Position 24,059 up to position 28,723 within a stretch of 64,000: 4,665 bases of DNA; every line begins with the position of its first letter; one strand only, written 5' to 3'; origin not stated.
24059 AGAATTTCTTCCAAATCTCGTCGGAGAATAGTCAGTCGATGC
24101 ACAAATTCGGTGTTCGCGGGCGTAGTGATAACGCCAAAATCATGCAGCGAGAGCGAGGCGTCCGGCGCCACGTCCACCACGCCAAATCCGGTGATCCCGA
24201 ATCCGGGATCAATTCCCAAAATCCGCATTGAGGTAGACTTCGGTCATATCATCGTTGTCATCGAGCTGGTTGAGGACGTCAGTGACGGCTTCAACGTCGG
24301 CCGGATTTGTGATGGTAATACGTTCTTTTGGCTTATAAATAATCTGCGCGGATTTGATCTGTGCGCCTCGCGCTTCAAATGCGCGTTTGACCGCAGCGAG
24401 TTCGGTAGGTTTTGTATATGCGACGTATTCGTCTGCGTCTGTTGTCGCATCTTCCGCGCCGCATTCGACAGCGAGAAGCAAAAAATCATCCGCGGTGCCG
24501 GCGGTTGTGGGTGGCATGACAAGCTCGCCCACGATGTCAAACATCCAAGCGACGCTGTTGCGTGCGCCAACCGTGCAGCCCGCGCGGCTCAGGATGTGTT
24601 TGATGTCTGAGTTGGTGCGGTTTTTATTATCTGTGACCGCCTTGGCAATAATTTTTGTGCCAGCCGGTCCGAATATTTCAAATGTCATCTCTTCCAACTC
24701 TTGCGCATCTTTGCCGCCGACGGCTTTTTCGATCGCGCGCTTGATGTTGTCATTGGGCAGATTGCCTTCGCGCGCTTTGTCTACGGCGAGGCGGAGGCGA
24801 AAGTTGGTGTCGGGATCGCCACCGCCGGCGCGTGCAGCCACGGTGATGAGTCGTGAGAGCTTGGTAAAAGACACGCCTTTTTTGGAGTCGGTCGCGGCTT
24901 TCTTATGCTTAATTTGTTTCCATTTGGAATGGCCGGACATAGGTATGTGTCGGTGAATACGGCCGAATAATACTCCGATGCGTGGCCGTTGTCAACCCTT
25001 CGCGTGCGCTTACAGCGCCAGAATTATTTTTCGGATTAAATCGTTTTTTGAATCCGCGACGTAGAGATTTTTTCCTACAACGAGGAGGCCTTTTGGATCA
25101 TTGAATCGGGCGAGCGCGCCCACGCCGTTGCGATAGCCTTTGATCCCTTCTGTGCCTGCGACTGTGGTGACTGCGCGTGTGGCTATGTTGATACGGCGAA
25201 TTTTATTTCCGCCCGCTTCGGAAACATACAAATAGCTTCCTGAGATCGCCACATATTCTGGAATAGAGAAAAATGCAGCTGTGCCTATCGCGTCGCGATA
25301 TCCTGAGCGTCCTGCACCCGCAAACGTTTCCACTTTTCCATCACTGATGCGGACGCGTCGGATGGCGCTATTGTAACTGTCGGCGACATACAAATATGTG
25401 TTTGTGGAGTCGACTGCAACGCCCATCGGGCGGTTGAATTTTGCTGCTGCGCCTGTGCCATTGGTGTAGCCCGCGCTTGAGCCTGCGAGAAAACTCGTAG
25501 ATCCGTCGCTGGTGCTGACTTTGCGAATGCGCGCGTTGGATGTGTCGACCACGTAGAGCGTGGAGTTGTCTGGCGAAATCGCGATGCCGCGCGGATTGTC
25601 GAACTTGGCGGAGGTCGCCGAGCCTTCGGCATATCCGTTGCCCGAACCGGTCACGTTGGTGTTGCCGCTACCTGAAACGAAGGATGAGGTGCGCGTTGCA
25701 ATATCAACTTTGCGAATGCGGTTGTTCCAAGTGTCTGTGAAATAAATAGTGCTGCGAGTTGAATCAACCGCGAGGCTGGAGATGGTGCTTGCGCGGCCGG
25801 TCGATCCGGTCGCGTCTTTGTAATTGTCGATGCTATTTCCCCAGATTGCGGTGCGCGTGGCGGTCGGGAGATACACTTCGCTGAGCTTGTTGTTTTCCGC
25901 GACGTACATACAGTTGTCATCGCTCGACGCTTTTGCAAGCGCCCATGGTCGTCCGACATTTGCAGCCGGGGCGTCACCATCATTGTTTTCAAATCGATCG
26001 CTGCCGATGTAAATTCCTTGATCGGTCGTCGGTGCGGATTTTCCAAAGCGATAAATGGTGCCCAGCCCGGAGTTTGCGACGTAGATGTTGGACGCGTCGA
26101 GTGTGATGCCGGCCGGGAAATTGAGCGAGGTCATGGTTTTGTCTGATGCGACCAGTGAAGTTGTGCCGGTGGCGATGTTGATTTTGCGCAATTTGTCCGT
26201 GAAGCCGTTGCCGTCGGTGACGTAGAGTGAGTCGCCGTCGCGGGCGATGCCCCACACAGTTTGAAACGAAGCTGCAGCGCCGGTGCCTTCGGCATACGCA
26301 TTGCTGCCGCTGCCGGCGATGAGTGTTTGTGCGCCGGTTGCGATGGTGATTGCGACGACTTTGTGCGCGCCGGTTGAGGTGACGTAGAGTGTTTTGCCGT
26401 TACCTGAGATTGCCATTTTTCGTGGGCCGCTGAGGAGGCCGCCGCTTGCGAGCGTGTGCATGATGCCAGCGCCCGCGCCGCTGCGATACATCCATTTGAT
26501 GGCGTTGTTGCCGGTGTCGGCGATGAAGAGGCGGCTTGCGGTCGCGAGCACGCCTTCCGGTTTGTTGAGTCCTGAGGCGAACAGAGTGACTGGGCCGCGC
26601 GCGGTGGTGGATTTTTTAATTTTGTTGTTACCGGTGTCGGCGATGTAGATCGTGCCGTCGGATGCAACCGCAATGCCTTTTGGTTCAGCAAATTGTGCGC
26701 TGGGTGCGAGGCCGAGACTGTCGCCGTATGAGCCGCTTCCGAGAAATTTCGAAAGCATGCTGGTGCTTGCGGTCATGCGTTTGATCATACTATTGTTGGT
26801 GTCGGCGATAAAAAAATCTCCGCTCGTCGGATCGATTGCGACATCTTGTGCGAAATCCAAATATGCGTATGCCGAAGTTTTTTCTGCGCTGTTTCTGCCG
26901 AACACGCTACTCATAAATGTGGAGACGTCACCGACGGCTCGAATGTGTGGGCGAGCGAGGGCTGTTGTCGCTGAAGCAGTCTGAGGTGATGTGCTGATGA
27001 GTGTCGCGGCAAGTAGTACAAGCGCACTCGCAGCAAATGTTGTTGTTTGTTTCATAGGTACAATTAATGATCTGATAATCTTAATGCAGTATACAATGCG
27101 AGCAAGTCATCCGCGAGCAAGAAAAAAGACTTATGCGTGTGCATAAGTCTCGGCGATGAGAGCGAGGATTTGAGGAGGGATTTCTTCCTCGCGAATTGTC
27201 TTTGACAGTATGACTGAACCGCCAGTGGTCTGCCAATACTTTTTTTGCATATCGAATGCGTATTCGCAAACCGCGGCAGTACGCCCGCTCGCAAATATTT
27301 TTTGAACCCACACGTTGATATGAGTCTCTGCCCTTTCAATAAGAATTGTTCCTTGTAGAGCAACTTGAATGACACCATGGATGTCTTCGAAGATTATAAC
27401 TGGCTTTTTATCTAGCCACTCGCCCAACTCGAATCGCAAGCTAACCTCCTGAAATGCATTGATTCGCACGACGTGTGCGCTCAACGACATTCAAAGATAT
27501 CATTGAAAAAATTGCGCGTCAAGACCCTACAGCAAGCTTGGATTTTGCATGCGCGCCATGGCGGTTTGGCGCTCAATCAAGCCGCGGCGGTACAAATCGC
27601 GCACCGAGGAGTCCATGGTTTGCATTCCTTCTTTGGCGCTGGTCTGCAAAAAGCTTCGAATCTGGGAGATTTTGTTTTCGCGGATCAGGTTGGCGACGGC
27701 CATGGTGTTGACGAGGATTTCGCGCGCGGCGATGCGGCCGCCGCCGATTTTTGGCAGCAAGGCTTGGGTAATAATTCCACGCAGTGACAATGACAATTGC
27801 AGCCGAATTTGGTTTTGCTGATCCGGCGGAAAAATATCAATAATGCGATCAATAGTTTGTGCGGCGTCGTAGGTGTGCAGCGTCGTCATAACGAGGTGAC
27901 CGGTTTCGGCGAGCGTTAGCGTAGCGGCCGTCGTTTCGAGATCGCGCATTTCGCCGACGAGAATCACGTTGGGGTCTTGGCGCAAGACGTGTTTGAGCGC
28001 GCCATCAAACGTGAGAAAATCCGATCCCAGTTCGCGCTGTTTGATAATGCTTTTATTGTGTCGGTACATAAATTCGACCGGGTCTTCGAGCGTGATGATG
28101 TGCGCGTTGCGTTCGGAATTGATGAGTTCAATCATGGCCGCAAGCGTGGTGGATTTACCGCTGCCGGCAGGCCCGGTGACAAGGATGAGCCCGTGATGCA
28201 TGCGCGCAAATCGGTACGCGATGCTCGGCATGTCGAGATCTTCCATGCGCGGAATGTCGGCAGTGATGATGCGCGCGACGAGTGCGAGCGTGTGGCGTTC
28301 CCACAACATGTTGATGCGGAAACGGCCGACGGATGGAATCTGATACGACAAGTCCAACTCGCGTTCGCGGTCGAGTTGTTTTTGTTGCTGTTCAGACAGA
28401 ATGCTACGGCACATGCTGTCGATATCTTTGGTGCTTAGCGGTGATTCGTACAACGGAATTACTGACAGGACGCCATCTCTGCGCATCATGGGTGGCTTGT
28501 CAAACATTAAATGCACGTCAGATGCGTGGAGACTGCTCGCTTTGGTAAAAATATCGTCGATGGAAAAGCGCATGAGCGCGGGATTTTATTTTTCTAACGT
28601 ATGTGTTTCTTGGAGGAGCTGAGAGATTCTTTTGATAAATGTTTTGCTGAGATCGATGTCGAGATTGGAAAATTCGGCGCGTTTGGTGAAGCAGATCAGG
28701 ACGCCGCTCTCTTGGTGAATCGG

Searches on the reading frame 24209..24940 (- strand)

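Call 30: search_protein_families(library=pfam, proteins=[window:24209-24940:-], max_evalue=0.0001)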
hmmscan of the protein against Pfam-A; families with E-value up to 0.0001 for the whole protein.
window:24209-24940:- (243 aa): 2 families
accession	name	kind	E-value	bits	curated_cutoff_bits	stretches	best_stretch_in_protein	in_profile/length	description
PF01709.26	Transcrip_reg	-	1.7e-42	145.3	27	1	82-239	1-160/160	TACO1/YebC second and third domain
PF20772.2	TACO1_YebC_N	-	8.8e-31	106.6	36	1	5-75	1-72/73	TACO1/YebC protein N-terminal domain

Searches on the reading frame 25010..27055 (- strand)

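Call 7: search_protein_families(library=pfam, proteins=[window:25010-27055:-], max_evalue=0.0001)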
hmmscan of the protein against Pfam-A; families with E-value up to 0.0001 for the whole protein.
window:25010-27055:- (681 aa): 5 families
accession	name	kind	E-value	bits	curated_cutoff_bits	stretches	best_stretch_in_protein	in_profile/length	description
PF01436.27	NHL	-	1.8e-36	122.8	20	1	122-147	1-26/28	NHL repeat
PF25021.1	TEN_NHL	-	3.6e-16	59.5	27.1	1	361-511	24-354/357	Teneurin NHL domain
PF08450.18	SGL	-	1.4e-13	51.5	26.3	1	485-573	133-214/246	SMP-30/Gluconolactonase/LRE-like region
PF01731.26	Arylesterase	-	8.7e-11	42.3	21.3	0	536-567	49-80/86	Arylesterase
PF10282.15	Lactonase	-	1.1e-08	35.1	21.7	0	480-574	31-120/344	Lactonase, 7-bladed beta-propeller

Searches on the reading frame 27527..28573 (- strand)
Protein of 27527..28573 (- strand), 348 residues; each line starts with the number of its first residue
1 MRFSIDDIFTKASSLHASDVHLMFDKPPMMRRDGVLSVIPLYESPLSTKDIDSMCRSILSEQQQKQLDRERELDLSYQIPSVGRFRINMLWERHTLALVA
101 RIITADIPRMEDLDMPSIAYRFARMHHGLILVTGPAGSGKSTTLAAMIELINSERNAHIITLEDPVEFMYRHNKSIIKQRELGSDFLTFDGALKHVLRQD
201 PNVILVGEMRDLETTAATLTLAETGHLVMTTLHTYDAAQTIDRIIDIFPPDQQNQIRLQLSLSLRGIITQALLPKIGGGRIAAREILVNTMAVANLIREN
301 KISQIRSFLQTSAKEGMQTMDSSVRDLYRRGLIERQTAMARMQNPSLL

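Call 7: search_protein_families(library=pfam, proteins=[window:27527-28573:-], max_evalue=0.0001)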
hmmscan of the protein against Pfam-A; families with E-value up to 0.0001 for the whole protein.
window:27527-28573:- (348 aa): 4 families
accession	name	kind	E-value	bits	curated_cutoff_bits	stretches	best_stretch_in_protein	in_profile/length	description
PF00437.27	T2SSE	-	4.2e-41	141.3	24.9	1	84-275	93-280/370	Type II/IV secretion system protein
PF13401.12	AAA_22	-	8.4e-06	26.6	27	1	125-168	3-45/130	AAA domain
PF13555.12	AAA_29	-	4.1e-05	23.7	27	0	126-155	20-50/61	P-loop containing region of AAA domain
PF25199.1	nSTAND_NTPase5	-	5.9e-05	23.4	34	1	129-195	43-108/145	Novel STAND NTPase 5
